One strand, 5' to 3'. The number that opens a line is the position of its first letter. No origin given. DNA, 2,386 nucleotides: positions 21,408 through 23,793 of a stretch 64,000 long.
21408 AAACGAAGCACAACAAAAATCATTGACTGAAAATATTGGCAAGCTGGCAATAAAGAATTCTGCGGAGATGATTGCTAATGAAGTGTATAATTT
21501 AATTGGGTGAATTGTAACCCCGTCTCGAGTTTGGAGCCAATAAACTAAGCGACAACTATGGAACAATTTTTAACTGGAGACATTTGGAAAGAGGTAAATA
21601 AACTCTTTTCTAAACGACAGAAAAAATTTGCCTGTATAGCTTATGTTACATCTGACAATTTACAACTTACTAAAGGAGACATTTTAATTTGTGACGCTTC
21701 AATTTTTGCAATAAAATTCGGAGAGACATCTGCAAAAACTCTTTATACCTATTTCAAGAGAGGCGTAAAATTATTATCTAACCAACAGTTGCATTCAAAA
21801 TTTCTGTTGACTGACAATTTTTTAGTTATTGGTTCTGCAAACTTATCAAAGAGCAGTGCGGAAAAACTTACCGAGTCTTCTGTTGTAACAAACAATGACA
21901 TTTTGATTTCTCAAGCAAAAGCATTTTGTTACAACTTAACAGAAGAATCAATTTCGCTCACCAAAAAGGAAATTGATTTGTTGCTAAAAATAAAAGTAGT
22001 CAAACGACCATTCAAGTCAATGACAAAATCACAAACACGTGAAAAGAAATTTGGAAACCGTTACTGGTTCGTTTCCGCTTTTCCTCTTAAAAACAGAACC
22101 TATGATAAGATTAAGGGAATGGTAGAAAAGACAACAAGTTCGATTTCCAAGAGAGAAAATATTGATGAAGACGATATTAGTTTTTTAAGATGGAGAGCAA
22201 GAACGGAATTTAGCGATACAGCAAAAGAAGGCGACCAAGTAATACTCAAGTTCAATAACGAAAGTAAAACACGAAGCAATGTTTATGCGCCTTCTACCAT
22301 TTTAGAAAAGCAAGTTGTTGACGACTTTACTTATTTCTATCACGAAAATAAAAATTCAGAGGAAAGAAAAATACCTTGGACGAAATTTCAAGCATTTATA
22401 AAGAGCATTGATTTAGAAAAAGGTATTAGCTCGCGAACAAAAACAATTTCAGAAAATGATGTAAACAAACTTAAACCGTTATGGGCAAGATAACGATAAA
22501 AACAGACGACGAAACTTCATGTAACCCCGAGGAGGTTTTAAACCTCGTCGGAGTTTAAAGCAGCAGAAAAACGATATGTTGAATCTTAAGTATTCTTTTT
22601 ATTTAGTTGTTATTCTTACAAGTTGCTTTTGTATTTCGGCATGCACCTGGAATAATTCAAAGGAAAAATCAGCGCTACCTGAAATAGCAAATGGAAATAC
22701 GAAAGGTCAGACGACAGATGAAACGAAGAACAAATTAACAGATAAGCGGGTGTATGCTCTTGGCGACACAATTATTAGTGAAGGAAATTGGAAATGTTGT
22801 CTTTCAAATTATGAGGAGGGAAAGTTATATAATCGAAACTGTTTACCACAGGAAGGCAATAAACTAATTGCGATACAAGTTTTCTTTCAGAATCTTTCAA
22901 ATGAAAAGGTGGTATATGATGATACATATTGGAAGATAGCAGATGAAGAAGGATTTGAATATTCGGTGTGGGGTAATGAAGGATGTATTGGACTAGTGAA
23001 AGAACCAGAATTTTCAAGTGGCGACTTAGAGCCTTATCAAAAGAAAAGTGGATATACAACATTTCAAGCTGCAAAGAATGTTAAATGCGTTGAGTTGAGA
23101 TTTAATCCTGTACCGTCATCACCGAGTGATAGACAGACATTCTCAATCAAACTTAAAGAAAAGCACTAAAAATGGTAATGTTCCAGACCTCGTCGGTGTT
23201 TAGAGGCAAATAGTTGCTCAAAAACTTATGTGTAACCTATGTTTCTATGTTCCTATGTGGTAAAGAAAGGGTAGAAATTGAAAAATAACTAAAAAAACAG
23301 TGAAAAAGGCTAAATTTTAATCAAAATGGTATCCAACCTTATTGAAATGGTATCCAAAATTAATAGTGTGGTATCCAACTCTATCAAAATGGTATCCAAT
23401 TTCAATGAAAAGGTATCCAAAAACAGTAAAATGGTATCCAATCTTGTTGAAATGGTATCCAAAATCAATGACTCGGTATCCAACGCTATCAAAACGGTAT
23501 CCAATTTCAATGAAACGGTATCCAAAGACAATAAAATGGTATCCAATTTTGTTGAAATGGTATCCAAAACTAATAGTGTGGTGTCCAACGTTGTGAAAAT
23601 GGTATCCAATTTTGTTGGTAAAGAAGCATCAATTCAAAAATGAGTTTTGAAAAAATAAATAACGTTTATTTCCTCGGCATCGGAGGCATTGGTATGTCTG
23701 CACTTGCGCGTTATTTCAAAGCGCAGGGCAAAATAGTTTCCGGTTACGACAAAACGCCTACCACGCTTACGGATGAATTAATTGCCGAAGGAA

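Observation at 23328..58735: Four sequence-unrelated tandem arrays all locked to a 21-bp (or 2 x 21 bp) period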

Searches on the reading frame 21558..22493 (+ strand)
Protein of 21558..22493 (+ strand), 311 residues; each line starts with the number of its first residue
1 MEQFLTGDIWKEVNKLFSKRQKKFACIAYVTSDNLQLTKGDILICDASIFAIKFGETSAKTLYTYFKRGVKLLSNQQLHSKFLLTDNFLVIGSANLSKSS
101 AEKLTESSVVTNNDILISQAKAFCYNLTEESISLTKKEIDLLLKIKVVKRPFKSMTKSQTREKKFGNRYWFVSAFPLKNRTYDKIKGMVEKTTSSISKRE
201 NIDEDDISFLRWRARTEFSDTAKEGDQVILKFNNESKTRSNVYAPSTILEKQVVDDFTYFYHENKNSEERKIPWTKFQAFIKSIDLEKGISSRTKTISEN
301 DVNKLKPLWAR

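Call 24: search_protein_families(library=pfam, max_evalue=0.01, proteins=[window:21558-22493:+])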
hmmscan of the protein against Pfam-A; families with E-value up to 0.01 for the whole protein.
window:21558-22493:+ (311 aa): 2 families
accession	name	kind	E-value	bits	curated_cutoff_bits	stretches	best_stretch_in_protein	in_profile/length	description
PF13091.12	PLDc_2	-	1.8e-07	31.5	27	1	56-121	55-125/132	PLD-like domain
PF09565.16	RE_NgoFVII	-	9.1e-05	22.3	23.8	1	89-140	109-161/162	NgoFVII restriction endonuclease N-terminal PLD domain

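Call 25: search_protein_families(library=ncbifam, max_evalue=0.01, proteins=[window:21558-22493:+])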
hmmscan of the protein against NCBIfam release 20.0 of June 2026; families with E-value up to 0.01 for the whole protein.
window:21558-22493:+ (311 aa): 3 families
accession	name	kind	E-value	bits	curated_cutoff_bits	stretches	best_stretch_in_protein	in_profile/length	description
NF041068.1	DpdK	equivalog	0.0001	21.9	100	1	69-121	108-160/167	phospholipase D-like domain-containing protein DpdK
NF038319.1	DISARM_DrmC_I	equivalog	0.00016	21.3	133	1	56-120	162-227/236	DISARM system phospholipase D-like protein DrmC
NF010492.0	PRK13912.1-3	equivalog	0.0016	18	297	1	78-125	121-169/178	nuclease NucT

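Call 94: search_protein_families(library=padloc, max_evalue=0.01, proteins=[window:21558-22493:+])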
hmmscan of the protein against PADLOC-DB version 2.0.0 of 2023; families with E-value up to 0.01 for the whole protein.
window:21558-22493:+ (311 aa): 3 families
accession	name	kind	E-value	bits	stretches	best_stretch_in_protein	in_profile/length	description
PDLC02901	DpdK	-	3.1e-05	21.7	1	70-121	111-162/173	DpdK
PDLC03922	MkoB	-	0.00017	19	1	69-117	538-592/610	-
PDLC02585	DrmC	-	0.0096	13.5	0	61-117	178-234/253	DrmC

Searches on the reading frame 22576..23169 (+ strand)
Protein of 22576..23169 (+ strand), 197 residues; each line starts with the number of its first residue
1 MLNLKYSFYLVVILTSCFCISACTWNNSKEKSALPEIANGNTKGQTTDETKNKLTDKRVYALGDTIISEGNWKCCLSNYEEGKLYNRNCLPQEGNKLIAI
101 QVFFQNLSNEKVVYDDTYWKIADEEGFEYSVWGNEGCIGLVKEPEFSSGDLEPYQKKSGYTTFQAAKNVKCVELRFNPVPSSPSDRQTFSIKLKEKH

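Call 24: search_protein_families(library=pfam, max_evalue=0.01, proteins=[window:22576-23169:+])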
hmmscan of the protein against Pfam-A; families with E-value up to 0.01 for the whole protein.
window:22576-23169:+ (197 aa): 1 family
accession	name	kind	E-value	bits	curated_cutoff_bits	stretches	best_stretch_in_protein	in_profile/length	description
PF11611.13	DUF4352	-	2.6e-05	24.9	25.9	1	86-178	26-114/122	Domain of unknown function (DUF4352)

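Call 25: search_protein_families(library=ncbifam, max_evalue=0.01, proteins=[window:22576-23169:+])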
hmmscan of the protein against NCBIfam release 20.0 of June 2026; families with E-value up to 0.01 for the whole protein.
window:22576-23169:+ (197 aa): 0 families

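Call 94: search_protein_families(library=padloc, max_evalue=0.01, proteins=[window:22576-23169:+])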
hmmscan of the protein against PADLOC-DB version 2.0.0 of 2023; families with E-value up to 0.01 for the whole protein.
window:22576-23169:+ (197 aa): 0 families

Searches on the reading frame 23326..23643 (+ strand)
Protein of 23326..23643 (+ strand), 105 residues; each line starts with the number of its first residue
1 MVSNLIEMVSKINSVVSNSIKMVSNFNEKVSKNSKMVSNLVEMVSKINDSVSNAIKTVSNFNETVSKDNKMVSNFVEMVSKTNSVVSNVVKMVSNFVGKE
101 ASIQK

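Call 69: find_encoding_contigs(protein=window:23326-23643:+, flank=1000, max_places=10)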
Protein window:23326-23643:+ (105 aa): 4 contigs read that carry it; 2 places shown.
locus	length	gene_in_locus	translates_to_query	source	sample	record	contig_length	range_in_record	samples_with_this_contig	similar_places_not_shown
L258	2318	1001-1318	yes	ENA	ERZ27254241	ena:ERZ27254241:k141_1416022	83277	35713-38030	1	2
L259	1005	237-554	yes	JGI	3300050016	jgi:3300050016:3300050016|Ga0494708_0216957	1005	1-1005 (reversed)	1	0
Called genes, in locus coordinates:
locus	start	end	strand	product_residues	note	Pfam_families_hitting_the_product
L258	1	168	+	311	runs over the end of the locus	PF13091:PLDc_2 (weak)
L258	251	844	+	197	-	-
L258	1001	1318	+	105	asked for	-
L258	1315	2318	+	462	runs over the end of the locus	PF01225:Mur_ligase, PF08245:Mur_ligase_M, PF02875:Mur_ligase_C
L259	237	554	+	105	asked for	-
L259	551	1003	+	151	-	?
